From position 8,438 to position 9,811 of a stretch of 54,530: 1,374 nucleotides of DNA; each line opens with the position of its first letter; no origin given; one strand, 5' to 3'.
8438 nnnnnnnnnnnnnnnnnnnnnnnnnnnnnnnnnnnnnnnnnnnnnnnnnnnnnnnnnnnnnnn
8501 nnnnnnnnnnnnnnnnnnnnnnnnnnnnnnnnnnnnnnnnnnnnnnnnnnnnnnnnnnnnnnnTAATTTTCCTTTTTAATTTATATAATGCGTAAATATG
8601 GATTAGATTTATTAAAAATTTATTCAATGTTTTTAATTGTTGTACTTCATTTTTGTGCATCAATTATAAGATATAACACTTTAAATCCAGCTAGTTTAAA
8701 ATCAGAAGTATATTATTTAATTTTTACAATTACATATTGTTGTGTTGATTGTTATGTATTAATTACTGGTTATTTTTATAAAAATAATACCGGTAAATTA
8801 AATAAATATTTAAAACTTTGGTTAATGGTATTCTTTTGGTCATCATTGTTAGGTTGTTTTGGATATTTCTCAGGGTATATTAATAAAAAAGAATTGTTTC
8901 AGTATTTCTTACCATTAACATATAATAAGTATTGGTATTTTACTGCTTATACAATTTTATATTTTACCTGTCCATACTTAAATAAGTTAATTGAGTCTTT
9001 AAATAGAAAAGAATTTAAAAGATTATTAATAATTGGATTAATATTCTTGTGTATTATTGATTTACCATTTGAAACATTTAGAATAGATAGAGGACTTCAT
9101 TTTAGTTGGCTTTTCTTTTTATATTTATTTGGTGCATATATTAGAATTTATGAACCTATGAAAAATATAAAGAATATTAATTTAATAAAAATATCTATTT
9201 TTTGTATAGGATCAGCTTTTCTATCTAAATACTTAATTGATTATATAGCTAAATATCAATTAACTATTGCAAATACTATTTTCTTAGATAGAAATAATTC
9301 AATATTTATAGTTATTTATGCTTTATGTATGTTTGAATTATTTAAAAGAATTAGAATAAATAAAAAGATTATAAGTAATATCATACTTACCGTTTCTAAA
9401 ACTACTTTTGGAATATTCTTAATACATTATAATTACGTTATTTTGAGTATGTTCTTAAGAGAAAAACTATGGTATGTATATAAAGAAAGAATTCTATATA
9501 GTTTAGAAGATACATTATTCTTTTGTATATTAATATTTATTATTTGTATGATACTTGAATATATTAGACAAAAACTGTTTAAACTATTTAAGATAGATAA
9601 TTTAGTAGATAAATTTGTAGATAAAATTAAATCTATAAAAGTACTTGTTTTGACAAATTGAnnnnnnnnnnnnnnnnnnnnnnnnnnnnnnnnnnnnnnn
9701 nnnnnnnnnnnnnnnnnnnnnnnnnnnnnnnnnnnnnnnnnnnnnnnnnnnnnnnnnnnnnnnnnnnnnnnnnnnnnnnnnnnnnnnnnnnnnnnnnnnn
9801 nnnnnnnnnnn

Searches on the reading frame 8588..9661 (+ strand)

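Call 7: search_protein_families(library=pfam, proteins=[window:8588-9661:+], max_evalue=0.001)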
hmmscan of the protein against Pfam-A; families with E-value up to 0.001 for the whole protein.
window:8588-9661:+ (357 aa): 1 family
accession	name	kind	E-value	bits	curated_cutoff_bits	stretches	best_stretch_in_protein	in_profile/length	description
PF01757.29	Acyl_transf_3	-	6.3e-25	88.3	31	1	4-323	2-324/326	Acyltransferase domain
